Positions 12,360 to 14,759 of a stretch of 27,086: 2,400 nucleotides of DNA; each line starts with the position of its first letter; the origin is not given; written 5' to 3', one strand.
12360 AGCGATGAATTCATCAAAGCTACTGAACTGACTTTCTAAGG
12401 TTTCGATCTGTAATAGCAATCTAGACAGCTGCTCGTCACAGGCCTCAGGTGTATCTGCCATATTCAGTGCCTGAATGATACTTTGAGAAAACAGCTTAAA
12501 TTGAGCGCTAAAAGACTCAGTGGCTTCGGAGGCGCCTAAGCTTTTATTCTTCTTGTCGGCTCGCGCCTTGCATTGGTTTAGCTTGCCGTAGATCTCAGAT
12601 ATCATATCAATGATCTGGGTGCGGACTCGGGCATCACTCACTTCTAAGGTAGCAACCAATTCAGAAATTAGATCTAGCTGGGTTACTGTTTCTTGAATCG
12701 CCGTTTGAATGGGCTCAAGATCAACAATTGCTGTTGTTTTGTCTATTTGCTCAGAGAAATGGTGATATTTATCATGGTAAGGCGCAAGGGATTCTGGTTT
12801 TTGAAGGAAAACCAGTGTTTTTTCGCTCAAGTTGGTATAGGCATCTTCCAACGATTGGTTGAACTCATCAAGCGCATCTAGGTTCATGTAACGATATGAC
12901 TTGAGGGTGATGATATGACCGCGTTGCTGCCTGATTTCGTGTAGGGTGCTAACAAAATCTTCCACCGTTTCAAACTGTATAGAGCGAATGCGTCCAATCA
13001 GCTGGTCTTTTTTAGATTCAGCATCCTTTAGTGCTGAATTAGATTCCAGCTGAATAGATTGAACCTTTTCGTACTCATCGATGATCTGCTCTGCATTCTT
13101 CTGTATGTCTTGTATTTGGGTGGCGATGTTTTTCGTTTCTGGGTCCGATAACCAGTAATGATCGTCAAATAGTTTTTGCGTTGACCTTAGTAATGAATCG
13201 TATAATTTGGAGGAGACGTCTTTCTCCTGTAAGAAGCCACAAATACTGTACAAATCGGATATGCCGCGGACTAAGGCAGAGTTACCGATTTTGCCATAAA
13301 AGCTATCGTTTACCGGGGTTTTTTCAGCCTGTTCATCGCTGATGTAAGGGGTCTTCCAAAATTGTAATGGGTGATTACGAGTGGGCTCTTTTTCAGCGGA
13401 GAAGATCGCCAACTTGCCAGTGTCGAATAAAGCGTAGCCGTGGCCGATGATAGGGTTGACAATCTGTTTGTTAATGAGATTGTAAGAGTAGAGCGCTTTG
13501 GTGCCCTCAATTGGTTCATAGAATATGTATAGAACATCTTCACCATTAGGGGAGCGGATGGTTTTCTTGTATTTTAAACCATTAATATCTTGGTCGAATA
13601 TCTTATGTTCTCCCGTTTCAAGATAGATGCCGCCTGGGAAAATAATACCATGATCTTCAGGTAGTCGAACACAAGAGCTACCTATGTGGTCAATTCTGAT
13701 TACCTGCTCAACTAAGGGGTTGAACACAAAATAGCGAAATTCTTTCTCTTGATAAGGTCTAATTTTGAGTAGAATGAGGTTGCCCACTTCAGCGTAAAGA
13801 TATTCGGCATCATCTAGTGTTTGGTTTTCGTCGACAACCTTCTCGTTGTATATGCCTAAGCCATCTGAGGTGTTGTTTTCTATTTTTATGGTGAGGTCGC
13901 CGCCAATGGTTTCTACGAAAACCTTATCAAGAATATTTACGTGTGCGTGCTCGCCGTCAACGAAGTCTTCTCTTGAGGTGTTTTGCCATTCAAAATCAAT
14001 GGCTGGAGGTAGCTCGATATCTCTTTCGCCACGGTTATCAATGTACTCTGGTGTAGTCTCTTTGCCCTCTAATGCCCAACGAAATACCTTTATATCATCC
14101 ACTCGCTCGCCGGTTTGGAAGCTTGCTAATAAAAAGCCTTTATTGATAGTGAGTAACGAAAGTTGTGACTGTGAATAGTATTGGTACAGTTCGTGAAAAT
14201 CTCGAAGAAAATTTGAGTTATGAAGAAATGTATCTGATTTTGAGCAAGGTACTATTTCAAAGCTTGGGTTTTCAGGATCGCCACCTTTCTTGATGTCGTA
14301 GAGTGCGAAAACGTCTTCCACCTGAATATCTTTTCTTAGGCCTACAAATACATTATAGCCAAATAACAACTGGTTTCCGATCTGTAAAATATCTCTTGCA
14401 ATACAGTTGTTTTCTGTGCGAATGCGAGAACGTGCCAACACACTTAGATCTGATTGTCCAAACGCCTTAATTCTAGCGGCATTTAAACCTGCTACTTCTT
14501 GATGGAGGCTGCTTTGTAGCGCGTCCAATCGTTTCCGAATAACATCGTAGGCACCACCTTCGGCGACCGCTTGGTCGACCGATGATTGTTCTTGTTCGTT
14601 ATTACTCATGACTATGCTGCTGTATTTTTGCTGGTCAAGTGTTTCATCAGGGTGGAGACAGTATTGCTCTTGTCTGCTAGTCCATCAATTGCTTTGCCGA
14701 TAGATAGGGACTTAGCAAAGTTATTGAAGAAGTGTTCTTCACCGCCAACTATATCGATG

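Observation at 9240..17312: Three-gene operon: NfeD-like YqiJ, flotillin, and a 1789-aa AAA+ giant protein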

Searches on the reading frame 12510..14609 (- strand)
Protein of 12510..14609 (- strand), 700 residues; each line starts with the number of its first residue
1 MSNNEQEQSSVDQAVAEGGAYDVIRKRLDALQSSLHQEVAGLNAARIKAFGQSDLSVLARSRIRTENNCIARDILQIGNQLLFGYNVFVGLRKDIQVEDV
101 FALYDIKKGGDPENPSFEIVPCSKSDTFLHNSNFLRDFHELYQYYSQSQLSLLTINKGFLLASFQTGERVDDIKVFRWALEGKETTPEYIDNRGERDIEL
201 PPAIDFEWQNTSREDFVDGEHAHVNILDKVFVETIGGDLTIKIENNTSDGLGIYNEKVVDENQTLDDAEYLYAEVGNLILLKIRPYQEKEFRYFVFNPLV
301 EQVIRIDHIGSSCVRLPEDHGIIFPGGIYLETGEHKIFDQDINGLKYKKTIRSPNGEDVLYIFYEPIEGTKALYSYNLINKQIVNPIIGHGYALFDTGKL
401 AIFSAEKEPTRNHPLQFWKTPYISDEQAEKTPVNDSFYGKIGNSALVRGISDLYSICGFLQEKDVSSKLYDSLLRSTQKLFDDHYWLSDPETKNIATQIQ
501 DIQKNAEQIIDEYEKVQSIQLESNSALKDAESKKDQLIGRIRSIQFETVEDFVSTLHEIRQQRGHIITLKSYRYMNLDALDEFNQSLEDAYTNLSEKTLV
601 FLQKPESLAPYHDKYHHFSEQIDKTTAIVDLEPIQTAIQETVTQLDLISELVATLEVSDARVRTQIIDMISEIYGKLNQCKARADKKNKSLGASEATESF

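Call 58: search_dna_similar(query=window:12510-14609:-, collection=plasmids, mode=protein, max_rows=25, rows=spread, max_evalue=0.00001)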
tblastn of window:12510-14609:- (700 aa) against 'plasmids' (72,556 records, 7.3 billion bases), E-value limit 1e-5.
Records with a match: 13; places in all: 13; records where one place covers at least 80% of the query: 13.
Best place of each record, by identity: <60% 13.
By first word of the organism name: Streptomyces 3; Proteus 2; Deinococcus 2; Pseudomonas 1; Nonomuraea 1; Halomonas 1; Hymenobacter 1; Photobacterium 1; Vibrio 1.
By predicted mobility (MOB-suite, as given by PLSDB): non-mobilizable 10; mobilizable 3.
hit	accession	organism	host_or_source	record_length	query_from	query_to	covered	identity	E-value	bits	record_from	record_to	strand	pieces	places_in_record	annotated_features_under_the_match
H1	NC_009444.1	Pseudomonas fluorescens SBW25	-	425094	1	700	100%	45.8%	0e+0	647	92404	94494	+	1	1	DNA repair ATPase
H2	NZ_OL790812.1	Proteus mirabilis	-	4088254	1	700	100%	44.8%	0e+0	646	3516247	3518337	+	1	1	none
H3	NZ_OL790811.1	Proteus mirabilis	-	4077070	1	700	100%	44.8%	0e+0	646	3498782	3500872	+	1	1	none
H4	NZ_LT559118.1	Nonomuraea gerenzanensis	-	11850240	6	696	99%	40.2%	6e-167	538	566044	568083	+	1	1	none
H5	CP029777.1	Deinococcus actinosclerus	mixed culture,wastewater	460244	18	700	98%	39.9%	4e-174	559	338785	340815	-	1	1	DNA repair protein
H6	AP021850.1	Deinococcus grandis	-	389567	18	700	98%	39.8%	1e-174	560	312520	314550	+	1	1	hypothetical protein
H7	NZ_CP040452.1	Halomonas sp. PA16-9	-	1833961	6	693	98%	38.9%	1e-164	532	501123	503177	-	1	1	none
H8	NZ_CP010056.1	Hymenobacter sp. DG25B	single cell,soil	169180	17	700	98%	38.4%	1e-156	509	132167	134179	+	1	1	DNA repair ATPase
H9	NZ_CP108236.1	Streptomyces sp. NBC_00080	-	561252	19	700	97%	38.5%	9e-149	486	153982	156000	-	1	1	DNA repair ATPase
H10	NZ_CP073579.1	Photobacterium sp. GJ3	-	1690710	10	700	99%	34.6%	6e-127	423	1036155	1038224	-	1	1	record has no annotation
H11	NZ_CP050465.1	Vibrio campbellii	single cell,seawater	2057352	13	700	98%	34.5%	3e-127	424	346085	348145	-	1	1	none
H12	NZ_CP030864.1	Streptomyces globosus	cell culture,environment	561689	16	700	98%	33.1%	2e-114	386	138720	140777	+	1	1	DNA repair ATPase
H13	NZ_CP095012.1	Streptomyces sp. 2P-4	cell culture,mudflats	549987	16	700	98%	33.0%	9e-114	384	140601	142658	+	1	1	DNA repair ATPase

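Call 59: search_dna_similar(query=window:12510-14609:-, collection=phages, mode=protein, max_rows=15, max_evalue=0.00001)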
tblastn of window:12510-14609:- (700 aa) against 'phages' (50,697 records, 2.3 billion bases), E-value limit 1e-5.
No match.
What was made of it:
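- No copy in 50,697 phage records (call 59).
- Tried and rejected: The phage collection holds no homologue (call 59).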

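Call 60: get_annotated_region(hit=H5, flank=9000)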
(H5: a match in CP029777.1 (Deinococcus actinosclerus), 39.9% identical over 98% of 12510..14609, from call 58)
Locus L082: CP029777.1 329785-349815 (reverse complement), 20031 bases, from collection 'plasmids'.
description: Deinococcus actinosclerus strain SJTR plasmid unnamed3, complete sequence
organism: Deinococcus actinosclerus (NCBI taxid 1768108)
taxonomy: Bacteria; Deinococcota; Deinococci; Deinococcales; Deinococcaceae; Deinococcus; Deinococcus actinosclerus
host: -; source: mixed culture,wastewater; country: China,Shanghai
typing (MOB-suite, as given by PLSDB): non-mobilizable
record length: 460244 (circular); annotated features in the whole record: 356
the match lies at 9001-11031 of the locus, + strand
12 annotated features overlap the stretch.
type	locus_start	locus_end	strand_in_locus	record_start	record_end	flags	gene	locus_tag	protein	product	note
CDS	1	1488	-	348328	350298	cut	-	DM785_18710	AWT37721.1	hypothetical protein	-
CDS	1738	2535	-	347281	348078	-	modB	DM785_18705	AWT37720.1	molybdate ABC transporter permease subunit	-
CDS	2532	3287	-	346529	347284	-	modA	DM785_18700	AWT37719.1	molybdate ABC transporter substrate-binding protein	-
CDS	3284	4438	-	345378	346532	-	-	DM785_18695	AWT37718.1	XRE family transcriptional regulator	-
CDS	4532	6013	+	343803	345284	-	-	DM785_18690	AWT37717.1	GGDEF domain-containing protein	-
CDS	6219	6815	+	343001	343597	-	-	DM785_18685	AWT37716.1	hypothetical protein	-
CDS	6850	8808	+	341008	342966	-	-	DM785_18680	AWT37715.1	hypothetical protein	-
CDS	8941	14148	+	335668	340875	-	-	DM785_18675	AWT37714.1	DNA repair protein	-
CDS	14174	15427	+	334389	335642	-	-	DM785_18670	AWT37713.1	glycerate kinase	-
CDS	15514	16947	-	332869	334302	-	-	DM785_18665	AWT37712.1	guanine permease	-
CDS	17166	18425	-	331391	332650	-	-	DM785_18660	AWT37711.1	transcriptional regulator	-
CDS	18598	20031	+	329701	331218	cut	hpaE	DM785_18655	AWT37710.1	5-carboxymethyl-2-hydroxymuconate semialdehyde dehydrogenase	-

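Call 61: get_annotated_region(hit=H8, flank=9000)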
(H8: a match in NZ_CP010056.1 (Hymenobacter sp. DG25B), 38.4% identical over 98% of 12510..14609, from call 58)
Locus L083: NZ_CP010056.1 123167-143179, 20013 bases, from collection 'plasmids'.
description: Hymenobacter sp. DG25B plasmid unnamed, complete sequence
organism: Hymenobacter sp. DG25B (NCBI taxid 1385664)
taxonomy: Bacteria; Bacteroidota; Cytophagia; Cytophagales; Hymenobacteraceae; Hymenobacter; Hymenobacter sp. DG25B
host: -; source: single cell,soil; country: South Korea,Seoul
typing (MOB-suite, as given by PLSDB): non-mobilizable
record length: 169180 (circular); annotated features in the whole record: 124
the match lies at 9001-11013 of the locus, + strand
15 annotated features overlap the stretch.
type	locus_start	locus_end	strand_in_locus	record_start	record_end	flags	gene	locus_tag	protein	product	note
CDS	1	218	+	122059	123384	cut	-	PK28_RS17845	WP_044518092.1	sugar porter family MFS transporter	GO:0008643 - carbohydrate transport [Evidence IEA]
CDS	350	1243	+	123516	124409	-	-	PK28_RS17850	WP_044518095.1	carbohydrate kinase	GO:0005975 - carbohydrate metabolic process [Evidence IEA]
CDS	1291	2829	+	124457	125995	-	-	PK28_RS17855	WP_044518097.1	glycoside hydrolase family 32 protein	-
CDS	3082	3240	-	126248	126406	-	-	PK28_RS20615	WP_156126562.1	hypothetical protein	-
CDS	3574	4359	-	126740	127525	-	-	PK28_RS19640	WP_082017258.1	LexA family transcriptional regulator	-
CDS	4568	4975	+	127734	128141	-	-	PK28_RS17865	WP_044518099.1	molecular chaperone Tir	-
CDS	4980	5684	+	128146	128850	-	-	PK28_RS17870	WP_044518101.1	PspA/IM30 family protein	-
CDS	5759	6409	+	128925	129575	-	-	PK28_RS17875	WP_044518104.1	DUF1449 family protein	-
CDS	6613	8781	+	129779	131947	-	-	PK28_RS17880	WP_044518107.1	hypothetical protein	-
CDS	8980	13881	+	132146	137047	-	-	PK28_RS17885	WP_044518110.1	DNA repair ATPase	-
CDS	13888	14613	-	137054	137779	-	-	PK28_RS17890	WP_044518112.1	LytTR family DNA-binding domain-containing protein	-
CDS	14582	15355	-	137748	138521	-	-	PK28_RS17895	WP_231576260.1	histidine kinase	GO:0000160 - phosphorelay signal transduction system [Evidence IEA]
CDS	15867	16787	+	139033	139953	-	-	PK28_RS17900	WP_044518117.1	ABC transporter ATP-binding protein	-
CDS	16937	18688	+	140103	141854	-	-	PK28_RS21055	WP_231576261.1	hypothetical protein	-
CDS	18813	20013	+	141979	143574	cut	-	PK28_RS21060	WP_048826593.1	M1 family aminopeptidase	-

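Call 62: get_annotated_region(hit=H12, flank=9000)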
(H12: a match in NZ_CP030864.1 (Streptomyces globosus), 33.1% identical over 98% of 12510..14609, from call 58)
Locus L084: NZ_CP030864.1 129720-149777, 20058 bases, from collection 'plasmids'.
description: Streptomyces globosus strain LZH-48 plasmid unnamed2, complete sequence
organism: Streptomyces globosus (NCBI taxid 68209)
taxonomy: Bacteria; Actinomycetota; Actinomycetes; Kitasatosporales; Streptomycetaceae; Streptomyces; Streptomyces globosus
host: -; source: cell culture,environment; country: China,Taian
typing (MOB-suite, as given by PLSDB): mobilizable; relaxase MOBP
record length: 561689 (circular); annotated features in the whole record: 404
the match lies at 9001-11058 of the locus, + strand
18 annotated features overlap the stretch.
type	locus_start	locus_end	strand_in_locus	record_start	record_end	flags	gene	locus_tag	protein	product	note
CDS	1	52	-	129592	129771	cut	-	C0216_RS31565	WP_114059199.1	hypothetical protein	-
CDS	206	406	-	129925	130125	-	-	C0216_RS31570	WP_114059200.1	hypothetical protein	-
CDS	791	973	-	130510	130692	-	-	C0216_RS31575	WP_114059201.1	hypothetical protein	-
CDS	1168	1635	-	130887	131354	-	-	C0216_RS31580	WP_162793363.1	RNA polymerase sigma factor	GO:0006352 - DNA-templated transcription initiation [Evidence IEA]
CDS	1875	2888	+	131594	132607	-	-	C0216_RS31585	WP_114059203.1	ABC transporter ATP-binding protein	-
CDS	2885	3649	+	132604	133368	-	-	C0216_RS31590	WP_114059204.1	ABC transporter permease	-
CDS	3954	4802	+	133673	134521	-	-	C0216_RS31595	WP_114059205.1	hypothetical protein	-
CDS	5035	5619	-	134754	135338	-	-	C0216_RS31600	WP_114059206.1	TetR/AcrR family transcriptional regulator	GO:0006355 - regulation of DNA-templated transcription [Evidence IEA]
CDS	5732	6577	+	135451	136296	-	-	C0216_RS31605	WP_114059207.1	class I SAM-dependent methyltransferase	-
CDS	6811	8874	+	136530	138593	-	-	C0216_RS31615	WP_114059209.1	flotillin family protein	-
CDS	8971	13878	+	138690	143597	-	-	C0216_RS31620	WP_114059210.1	DNA repair ATPase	-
CDS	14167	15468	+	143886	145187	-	nhaA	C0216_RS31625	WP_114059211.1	Na+/H+ antiporter NhaA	GO:1902600 - proton transmembrane transport [Evidence IEA]; GO:0006814 - sodium ion transport [Evidence IEA]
CDS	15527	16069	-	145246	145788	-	-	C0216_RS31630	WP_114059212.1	MOSC domain-containing protein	-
CDS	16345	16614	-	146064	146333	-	-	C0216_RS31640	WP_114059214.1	hypothetical protein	-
CDS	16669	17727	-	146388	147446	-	-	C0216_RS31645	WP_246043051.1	LuxR family transcriptional regulator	GO:0006355 - regulation of DNA-templated transcription [Evidence IEA]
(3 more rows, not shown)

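Call 63: get_annotated_region(hit=H9, flank=9000)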
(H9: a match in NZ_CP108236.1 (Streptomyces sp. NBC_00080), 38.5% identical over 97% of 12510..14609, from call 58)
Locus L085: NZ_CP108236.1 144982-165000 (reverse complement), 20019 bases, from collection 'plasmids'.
description: Streptomyces sp. NBC_00080 plasmid unnamed1, complete sequence
organism: Streptomyces sp. NBC_00080 (NCBI taxid 2975645)
taxonomy: Bacteria; Actinomycetota; Actinomycetes; Kitasatosporales; Streptomycetaceae; Streptomyces; Streptomyces sp. NBC 00080
host: -; source: -; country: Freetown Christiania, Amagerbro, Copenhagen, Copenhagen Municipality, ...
typing (MOB-suite, as given by PLSDB): non-mobilizable; replicon rep_cluster_43
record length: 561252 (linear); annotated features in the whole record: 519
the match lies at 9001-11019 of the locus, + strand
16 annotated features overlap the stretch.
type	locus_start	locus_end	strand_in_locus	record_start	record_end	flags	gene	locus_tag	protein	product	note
CDS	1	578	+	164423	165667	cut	-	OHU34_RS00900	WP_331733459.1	cation:proton antiporter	GO:0006812 - monoatomic cation transport [Evidence IEA]; GO:1902600 - proton transmembrane transport [Evidence IEA]; ...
CDS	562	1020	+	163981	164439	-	-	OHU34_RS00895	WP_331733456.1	CBS domain-containing protein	-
CDS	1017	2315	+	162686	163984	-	-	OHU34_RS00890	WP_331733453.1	ArsB/NhaD family transporter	-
CDS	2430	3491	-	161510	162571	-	-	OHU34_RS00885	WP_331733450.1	helix-turn-helix domain-containing protein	-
CDS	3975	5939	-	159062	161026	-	-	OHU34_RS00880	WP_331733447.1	NAD-binding protein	GO:0006813 - potassium ion transport [Evidence IEA]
CDS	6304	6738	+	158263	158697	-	-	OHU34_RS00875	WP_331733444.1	hypothetical protein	-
CDS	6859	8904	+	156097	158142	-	-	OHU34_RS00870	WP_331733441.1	flotillin family protein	-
CDS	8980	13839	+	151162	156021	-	-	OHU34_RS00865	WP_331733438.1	DNA repair ATPase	-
CDS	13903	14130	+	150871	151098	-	-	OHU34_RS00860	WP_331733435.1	hypothetical protein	-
CDS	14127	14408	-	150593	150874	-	-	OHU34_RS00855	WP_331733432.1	hypothetical protein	-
CDS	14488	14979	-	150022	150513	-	-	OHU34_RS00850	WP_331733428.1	CBS domain-containing protein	-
CDS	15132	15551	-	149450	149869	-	-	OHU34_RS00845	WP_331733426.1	hypothetical protein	-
CDS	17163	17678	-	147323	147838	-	-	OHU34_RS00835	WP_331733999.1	hypothetical protein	-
CDS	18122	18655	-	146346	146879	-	-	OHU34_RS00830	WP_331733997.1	TerD family protein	-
CDS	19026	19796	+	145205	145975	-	-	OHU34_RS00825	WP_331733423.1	hypothetical protein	-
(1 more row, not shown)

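Call 64: search_protein_representatives(protein=window:12510-14609:-)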
Query: 700 residues. Proteins with E-value up to 0.001 (for the whole library): 850; up to 1e-10: 617; up to 1e-30: 258. The best 150 are listed.
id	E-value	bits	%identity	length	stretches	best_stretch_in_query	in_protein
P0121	5.6e-233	791.5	51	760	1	6-699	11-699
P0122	1.7e-225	766.8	51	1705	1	9-700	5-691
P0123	1.0e-218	744.4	49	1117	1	8-698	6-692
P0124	2.0e-208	710.4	49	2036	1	9-700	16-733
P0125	5.3e-204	695.8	46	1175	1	9-699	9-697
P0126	2.4e-197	673.8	46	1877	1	12-698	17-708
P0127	1.4e-186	638.2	43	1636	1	8-699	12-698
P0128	1.2e-185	635.1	43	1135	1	17-698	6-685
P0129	2.8e-184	630.6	43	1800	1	16-698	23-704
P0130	3.3e-184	630.4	42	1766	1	7-697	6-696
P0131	2.1e-183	627.7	42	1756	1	12-698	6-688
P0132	1.3e-182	625.2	45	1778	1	11-699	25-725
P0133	4.7e-182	623.3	42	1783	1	11-698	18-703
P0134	3.1e-181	620.6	43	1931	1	17-696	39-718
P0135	2.4e-180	617.6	41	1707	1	4-698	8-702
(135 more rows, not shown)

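Call 69: get_annotated_region(hit=H11, flank=9000)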
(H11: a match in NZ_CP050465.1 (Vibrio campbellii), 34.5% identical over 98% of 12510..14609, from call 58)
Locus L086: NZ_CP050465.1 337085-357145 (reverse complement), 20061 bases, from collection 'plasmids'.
description: Vibrio campbellii strain LJC015 plasmid unnamed1, complete sequence
organism: Vibrio campbellii (NCBI taxid 680)
taxonomy: Bacteria; Pseudomonadota; Gammaproteobacteria; Vibrionales; Vibrionaceae; Vibrio; Vibrio campbellii
host: -; source: single cell,seawater; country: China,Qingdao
typing (MOB-suite, as given by PLSDB): non-mobilizable
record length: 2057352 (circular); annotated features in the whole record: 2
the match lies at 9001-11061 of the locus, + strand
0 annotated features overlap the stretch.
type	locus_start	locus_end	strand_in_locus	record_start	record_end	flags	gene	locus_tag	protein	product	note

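Call 70: get_annotated_region(hit=H1, flank=9000)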
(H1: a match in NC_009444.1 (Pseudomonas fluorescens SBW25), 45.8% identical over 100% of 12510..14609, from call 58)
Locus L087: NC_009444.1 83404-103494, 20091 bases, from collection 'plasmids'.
description: Pseudomonas fluorescens SBW25 plasmid pQBR103, complete sequence
organism: Pseudomonas fluorescens SBW25 (NCBI taxid 216595)
taxonomy: Bacteria; Pseudomonadota; Gammaproteobacteria; Pseudomonadales; Pseudomonadaceae; Pseudomonas; Pseudomonas fluorescens; Pseudomonas fluorescens SBW25
host: -; source: -; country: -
typing (MOB-suite, as given by PLSDB): non-mobilizable; replicon rep_cluster_1081; mating-pair formation MPF_I
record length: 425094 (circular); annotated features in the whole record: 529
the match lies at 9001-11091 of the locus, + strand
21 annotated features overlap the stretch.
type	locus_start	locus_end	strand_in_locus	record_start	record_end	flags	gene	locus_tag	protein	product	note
CDS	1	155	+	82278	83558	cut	-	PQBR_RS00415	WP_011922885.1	site-specific DNA-methyltransferase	GO:0006306 - DNA methylation [Evidence IEA]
CDS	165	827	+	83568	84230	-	-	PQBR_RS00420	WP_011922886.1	hypothetical protein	-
CDS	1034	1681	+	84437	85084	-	-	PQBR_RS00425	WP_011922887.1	YjfI family protein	-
CDS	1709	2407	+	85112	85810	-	-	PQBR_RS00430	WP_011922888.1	PspA/IM30 family protein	-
CDS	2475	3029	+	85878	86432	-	-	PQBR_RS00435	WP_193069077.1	rhomboid family intramembrane serine protease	-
CDS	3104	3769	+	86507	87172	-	-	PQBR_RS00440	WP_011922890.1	DUF2491 family protein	-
CDS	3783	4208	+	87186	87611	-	-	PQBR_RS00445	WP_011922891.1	DUF350 domain-containing protein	-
CDS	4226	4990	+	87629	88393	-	-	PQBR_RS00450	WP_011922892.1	DUF1190 domain-containing protein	-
CDS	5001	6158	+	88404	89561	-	-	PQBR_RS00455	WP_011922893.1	glutathionylspermidine synthase family protein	-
CDS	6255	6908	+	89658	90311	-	-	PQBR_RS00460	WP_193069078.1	hypothetical protein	-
CDS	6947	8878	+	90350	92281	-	-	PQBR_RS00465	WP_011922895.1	SPFH domain-containing protein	-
CDS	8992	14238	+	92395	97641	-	-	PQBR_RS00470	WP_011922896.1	DNA repair ATPase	-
CDS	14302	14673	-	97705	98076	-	-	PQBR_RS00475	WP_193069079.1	histone-like nucleoid-structuring protein, MvaT/MvaU family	GO:0071824 - protein-DNA complex organization [Evidence IEA]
CDS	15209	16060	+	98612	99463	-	-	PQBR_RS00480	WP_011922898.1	hypothetical protein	-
CDS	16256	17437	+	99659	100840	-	-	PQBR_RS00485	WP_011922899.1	C2H2-type zinc finger protein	-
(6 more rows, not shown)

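Call 83: get_annotated_region(hit=H10, flank=9000)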
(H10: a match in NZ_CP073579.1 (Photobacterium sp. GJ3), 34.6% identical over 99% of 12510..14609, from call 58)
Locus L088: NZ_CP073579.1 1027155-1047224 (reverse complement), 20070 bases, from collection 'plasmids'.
description: Photobacterium sp. GJ3 plasmid pGJ3-1, complete sequence
organism: Photobacterium sp. GJ3 (NCBI taxid 2829502)
taxonomy: Bacteria; Pseudomonadota; Gammaproteobacteria; Vibrionales; Vibrionaceae; Photobacterium; Photobacterium sp. GJ3
host: -; source: -; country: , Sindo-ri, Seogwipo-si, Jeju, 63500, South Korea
typing (MOB-suite, as given by PLSDB): non-mobilizable
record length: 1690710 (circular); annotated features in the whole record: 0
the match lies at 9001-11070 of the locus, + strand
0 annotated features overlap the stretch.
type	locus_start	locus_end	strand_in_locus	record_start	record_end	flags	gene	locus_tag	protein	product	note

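Call 84: get_annotated_region(hit=H7, flank=9000)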
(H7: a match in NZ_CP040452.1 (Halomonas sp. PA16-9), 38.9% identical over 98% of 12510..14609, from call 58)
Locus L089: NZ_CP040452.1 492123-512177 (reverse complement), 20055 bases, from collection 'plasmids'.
description: Halomonas sp. PA16-9 plasmid p_unnamed1, complete sequence
organism: Halomonas sp. PA16-9 (NCBI taxid 2576841)
taxonomy: Bacteria; Pseudomonadota; Gammaproteobacteria; Oceanospirillales; Halomonadaceae; Halomonas; Halomonas sp. PA16-9
host: -; source: -; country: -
typing (MOB-suite, as given by PLSDB): non-mobilizable
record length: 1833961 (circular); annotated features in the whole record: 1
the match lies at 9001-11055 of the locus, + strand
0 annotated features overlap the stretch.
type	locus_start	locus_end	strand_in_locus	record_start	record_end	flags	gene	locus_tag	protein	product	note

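Call 85: get_annotated_region(hit=H4, flank=9000)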
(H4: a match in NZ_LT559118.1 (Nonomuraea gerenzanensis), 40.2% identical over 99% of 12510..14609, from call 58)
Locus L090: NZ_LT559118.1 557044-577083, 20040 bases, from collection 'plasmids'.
description: Nonomuraea gerenzanensis isolate nono1 plasmid I, complete sequence
organism: Nonomuraea gerenzanensis (NCBI taxid 93944)
taxonomy: Bacteria; Actinomycetota; Actinomycetes; Streptosporangiales; Streptosporangiaceae; Nonomuraea; Nonomuraea gerenzanensis
host: -; source: -; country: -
typing (MOB-suite, as given by PLSDB): non-mobilizable
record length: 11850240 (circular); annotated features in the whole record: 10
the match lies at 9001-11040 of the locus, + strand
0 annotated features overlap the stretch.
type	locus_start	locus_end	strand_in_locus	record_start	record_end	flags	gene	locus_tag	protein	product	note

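Call 86: get_annotated_region(hit=H2, flank=9000)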
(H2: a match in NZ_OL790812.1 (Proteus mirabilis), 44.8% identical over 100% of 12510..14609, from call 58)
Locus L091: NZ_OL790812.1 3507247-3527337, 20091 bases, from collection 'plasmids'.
description: Proteus mirabilis strain H110 plasmid unnamed, complete sequence
organism: Proteus mirabilis (NCBI taxid 584)
taxonomy: Bacteria; Pseudomonadota; Gammaproteobacteria; Enterobacterales; Morganellaceae; Proteus; Proteus mirabilis
host: -; source: -; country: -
typing (MOB-suite, as given by PLSDB): mobilizable; relaxase MOBP
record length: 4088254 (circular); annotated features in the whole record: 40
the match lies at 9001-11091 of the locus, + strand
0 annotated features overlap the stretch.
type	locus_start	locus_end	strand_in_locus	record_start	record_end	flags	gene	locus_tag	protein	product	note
